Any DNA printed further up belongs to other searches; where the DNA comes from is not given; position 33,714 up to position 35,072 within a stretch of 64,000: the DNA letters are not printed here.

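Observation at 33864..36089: The only cargo of the islet is a co-oriented pair, a multi-TM/coiled-coil protein plus a YaaC-like protein: candidate undescribed two-gene system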

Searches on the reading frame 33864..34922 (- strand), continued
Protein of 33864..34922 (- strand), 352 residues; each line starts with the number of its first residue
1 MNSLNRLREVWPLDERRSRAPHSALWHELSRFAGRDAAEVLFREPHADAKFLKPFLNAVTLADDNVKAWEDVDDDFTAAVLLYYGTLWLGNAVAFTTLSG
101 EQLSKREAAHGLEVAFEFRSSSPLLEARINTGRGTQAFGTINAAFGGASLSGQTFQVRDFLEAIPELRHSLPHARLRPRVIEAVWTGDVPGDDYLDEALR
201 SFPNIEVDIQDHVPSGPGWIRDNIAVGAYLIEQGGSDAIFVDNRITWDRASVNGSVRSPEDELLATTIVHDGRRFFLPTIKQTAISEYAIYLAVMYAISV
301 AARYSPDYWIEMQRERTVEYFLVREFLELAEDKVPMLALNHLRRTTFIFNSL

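Call 95: search_dna_similar(query=L013:5479-6342:+, collection=plasmids, mode=protein, max_evalue=0.001, max_rows=25)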
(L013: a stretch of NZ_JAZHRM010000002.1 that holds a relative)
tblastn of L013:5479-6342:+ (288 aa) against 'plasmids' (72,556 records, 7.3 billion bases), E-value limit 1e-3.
Records with a match: 22; places in all: 22; records where one place covers at least 80% of the query: 16.
Best place of each record, by identity: 80-90% 9; 60-80% 4; <60% 9.
By first word of the organism name: Streptomyces 21; Pseudarthrobacter 1.
By predicted mobility (MOB-suite, as given by PLSDB): non-mobilizable 16; mobilizable 5; conjugative 1.
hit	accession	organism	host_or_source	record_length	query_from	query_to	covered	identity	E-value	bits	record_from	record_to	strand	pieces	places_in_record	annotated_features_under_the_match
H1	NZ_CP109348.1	Streptomyces anulatus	-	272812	45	287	84%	89.7%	2e-142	449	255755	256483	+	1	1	YaaC family protein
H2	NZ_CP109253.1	Streptomyces anulatus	-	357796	45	287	84%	89.7%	2e-142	449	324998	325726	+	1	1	YaaC family protein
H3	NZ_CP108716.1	Streptomyces sp. NBC_01001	-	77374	45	287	84%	89.3%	2e-141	446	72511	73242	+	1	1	hypothetical protein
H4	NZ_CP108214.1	Streptomyces sp. NBC_00105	-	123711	45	287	84%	87.7%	2e-138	437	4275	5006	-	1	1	YaaC family protein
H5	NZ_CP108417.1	Streptomyces sp. NBC_01298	-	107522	45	287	84%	84.0%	3e-133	423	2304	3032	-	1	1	YaaC family protein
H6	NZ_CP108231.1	Streptomyces zaomyceticus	-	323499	45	287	84%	60.2%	5e-81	273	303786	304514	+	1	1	YaaC family protein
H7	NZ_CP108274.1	Streptomyces zaomyceticus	-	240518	45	287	84%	60.2%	6e-81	273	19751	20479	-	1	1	YaaC family protein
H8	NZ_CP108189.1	Streptomyces zaomyceticus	-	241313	45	287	84%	60.2%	6e-81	273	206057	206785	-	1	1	YaaC family protein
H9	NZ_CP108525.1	Streptomyces zaomyceticus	-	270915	45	287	84%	60.2%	6e-81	273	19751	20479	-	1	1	YaaC family protein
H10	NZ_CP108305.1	Streptomyces sp. NBC_00016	-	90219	45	288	85%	58.8%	1e-86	289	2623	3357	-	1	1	YaaC family protein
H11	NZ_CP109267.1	Streptomyces sp. NBC_01643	-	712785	47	287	84%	58.0%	6e-77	261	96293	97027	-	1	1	YaaC family protein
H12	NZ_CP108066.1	Streptomyces canus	-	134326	45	287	84%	56.5%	2e-80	271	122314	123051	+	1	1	YaaC family protein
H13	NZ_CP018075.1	Streptomyces venezuelae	cultured microorganism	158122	48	287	83%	52.5%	1e-69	240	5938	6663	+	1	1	YaaC family protein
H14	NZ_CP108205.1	Streptomyces sp. NBC_00111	-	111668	48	287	83%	52.1%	5e-69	238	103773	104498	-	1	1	YaaC family protein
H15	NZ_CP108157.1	Streptomyces sp. NBC_00161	-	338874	48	287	83%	52.1%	4e-29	242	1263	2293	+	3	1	YaaC family protein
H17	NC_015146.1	Pseudarthrobacter phenanthrenivorans Sphe3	creosote-polluted soil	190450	61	287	79%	29.8%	9e-11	70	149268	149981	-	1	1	hypothetical protein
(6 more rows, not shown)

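Call 96: search_dna_similar(query=P0012, collection=plasmids, mode=protein, max_evalue=0.01, max_rows=25)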
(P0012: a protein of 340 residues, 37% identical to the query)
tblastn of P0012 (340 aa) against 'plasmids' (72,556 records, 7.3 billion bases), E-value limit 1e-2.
Records with a match: 4; places in all: 4; records where one place covers at least 80% of the query: 4.
Best place of each record, by identity: <60% 4.
By first word of the organism name: Citrobacter 2; Enterobacter 1; Klebsiella 1.
By predicted mobility (MOB-suite, as given by PLSDB): conjugative 4.
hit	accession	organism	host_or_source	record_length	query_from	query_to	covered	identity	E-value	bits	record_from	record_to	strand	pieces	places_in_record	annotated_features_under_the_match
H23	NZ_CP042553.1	Enterobacter hormaechei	Homo sapiens,Whole organism,clinical ...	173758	16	295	82%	24.2%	5e-3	46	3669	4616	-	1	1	hypothetical protein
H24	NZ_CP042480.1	Citrobacter freundii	Homo sapiens,Whole organism,clinical ...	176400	16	295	82%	24.2%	5e-3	46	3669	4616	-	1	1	hypothetical protein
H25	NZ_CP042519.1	Citrobacter freundii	Whole organism,ARJO bathroom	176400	16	295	82%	24.2%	5e-3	46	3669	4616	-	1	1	hypothetical protein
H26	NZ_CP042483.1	Klebsiella pneumoniae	Homo sapiens,Whole organism,clinical ...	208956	16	295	82%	24.2%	5e-3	46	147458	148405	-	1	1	hypothetical protein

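Call 97: get_annotated_region(hit=H5, flank=4000)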
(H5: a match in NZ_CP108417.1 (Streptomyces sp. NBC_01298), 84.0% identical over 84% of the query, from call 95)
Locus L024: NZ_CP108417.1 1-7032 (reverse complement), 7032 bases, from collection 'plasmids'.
description: Streptomyces sp. NBC_01298 plasmid unnamed3, complete sequence
organism: Streptomyces sp. NBC_01298 (NCBI taxid 2903817)
taxonomy: Bacteria; Actinomycetota; Actinomycetes; Kitasatosporales; Streptomycetaceae; Streptomyces; Streptomyces sp. NBC 01298
host: -; source: -; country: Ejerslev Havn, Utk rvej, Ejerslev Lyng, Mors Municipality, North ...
typing (MOB-suite, as given by PLSDB): mobilizable; replicon rep_cluster_1915; relaxase MOBF
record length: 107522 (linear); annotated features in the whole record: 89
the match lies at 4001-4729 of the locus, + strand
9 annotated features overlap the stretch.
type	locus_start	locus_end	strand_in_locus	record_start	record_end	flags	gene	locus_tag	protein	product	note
CDS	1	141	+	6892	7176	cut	-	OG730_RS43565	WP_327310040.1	hypothetical protein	-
CDS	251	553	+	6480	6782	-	-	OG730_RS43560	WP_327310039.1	hypothetical protein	-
CDS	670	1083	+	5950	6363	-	-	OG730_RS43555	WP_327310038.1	hypothetical protein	-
CDS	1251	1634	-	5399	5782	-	-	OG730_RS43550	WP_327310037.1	DUF6233 domain-containing protein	-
CDS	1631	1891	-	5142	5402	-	-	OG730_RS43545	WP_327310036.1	hypothetical protein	-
CDS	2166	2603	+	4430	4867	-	-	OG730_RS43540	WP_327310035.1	hypothetical protein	-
CDS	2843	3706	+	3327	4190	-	-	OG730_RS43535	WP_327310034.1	hypothetical protein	-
CDS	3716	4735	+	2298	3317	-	-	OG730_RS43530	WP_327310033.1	YaaC family protein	-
CDS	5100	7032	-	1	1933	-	-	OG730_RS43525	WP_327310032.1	Helicase associated domain protein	-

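Call 98: get_annotated_region(hit=H6, flank=4000)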
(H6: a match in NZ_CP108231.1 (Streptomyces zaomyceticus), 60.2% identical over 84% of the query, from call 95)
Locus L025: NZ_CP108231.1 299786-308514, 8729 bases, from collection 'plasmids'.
description: Streptomyces zaomyceticus strain NBC_00084 plasmid unnamed1, complete sequence
organism: Streptomyces zaomyceticus (NCBI taxid 68286)
taxonomy: Bacteria; Actinomycetota; Actinomycetes; Kitasatosporales; Streptomycetaceae; Streptomyces; Streptomyces zaomyceticus
host: -; source: -; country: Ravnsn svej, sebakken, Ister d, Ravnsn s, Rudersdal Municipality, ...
typing (MOB-suite, as given by PLSDB): non-mobilizable
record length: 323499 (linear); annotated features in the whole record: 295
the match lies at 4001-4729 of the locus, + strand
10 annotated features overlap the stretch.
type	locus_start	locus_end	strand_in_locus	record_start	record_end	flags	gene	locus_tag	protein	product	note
CDS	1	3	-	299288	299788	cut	-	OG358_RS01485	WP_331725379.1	hypothetical protein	-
CDS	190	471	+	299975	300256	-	-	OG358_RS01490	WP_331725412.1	hypothetical protein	-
CDS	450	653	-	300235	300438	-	-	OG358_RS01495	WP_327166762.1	hypothetical protein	-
CDS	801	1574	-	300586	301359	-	-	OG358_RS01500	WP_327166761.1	hypothetical protein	-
CDS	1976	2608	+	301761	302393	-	-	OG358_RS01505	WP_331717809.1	uracil-DNA glycosylase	-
CDS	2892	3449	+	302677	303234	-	-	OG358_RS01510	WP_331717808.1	hypothetical protein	-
CDS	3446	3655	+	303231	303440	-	-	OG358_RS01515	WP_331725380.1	hypothetical protein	-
CDS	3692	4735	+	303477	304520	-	-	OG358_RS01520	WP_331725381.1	YaaC family protein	-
CDS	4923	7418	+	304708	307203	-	-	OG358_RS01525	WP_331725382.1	DEAD/DEAH box helicase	-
CDS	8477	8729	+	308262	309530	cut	-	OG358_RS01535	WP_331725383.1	ATP-binding protein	-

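Call 99: get_annotated_region(hit=H13, flank=4000)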
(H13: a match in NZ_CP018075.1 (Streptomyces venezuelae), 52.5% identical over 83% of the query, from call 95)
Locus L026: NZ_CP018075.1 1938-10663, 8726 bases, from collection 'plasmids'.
description: Streptomyces venezuelae strain NRRL B-65442 plasmid unnamed
organism: Streptomyces venezuelae (NCBI taxid 54571)
taxonomy: Bacteria; Actinomycetota; Actinomycetes; Kitasatosporales; Streptomycetaceae; Streptomyces; Streptomyces venezuelae
host: -; source: cultured microorganism; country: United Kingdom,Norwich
typing (MOB-suite, as given by PLSDB): non-mobilizable; replicon rep_cluster_1910
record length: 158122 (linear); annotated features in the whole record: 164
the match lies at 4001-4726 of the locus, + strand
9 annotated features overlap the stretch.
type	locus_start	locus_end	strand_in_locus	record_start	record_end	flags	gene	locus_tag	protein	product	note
CDS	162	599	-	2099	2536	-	-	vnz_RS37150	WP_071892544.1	hypothetical protein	-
CDS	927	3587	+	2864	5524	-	-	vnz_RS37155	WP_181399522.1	DEAD/DEAH box helicase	-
CDS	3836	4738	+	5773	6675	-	-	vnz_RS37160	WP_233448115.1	YaaC family protein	-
CDS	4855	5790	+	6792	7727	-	-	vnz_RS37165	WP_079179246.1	ABC-three component system protein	-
CDS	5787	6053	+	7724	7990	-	-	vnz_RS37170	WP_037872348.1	ABC-three component system middle component 6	-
CDS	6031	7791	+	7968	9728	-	-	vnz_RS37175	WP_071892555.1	ABC-three component system protein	-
CDS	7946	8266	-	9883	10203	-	-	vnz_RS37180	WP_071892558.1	hypothetical protein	-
CDS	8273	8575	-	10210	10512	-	-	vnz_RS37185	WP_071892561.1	hypothetical protein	-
CDS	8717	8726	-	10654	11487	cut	-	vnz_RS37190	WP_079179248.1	hypothetical protein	-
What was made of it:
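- On Conserved two-gene defence system (for example Kiwa-like): One plasmid locus lies beside an ABC-three-component system (call 99).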

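Call 100: get_annotated_region(hit=H17, flank=4000)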
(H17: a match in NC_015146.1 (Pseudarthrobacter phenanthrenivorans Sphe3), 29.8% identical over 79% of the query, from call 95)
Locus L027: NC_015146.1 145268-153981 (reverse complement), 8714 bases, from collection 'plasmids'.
description: Pseudarthrobacter phenanthrenivorans Sphe3 plasmid pASPHE301, complete sequence
organism: Pseudarthrobacter phenanthrenivorans Sphe3 (NCBI taxid 930171)
taxonomy: Bacteria; Actinomycetota; Actinomycetes; Micrococcales; Micrococcaceae; Pseudarthrobacter; Pseudarthrobacter phenanthrenivorans; Pseudarthrobacter phenanthrenivorans Sphe3
host: -; source: creosote-polluted soil; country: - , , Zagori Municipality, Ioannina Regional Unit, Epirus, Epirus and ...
typing (MOB-suite, as given by PLSDB): conjugative; replicon rep_cluster_1547; relaxase MOBP; mating-pair formation MPF_T
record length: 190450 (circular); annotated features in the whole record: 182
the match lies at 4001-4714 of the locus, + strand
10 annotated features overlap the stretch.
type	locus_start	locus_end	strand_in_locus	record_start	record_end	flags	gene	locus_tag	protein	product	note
CDS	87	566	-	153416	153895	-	-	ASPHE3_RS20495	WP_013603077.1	DUF1643 domain-containing protein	-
CDS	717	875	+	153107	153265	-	-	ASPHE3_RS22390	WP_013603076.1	hypothetical protein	-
CDS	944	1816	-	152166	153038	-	-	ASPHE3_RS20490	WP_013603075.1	hypothetical protein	-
CDS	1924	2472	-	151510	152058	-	-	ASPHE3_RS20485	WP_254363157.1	uracil-DNA glycosylase family protein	-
CDS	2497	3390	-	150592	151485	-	-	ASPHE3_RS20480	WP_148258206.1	hypothetical protein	-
CDS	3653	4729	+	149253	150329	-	-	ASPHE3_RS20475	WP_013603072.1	hypothetical protein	-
CDS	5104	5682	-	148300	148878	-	-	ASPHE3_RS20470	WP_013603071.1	recombinase family protein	GO:0006310 - DNA recombination [Evidence IEA]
CDS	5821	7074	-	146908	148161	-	-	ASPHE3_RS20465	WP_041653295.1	IS256 family transposase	-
CDS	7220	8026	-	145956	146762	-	-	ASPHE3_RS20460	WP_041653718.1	AAA family ATPase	-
CDS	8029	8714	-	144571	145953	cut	-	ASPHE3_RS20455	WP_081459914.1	Mu transposase C-terminal domain-containing protein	-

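Call 101: get_annotated_region(hit=H23, flank=4000)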
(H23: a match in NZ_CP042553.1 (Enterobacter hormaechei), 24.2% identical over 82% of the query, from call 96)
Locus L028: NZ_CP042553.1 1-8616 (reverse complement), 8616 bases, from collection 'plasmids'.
description: Enterobacter hormaechei strain C45 plasmid pC45_002, complete sequence
organism: Enterobacter hormaechei (NCBI taxid 158836)
taxonomy: Bacteria; Pseudomonadota; Gammaproteobacteria; Enterobacterales; Enterobacteriaceae; Enterobacter; Enterobacter hormaechei
host: -; source: Homo sapiens,Whole organism,clinical sample; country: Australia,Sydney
typing (MOB-suite, as given by PLSDB): conjugative; replicon IncFIB,IncFII,rep_cluster_2272; relaxase MOBF; mating-pair formation MPF_F
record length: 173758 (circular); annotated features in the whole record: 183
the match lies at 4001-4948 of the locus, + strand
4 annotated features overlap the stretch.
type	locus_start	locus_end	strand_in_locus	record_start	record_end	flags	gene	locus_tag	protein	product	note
CDS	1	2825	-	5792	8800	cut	-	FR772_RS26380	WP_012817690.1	Tn3 family transposase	-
CDS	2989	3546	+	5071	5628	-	-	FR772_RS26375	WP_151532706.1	recombinase family protein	GO:0006310 - DNA recombination [Evidence IEA]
CDS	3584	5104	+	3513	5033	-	-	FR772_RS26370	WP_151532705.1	hypothetical protein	-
CDS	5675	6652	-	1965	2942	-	-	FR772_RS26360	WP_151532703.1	DUF6685 family protein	-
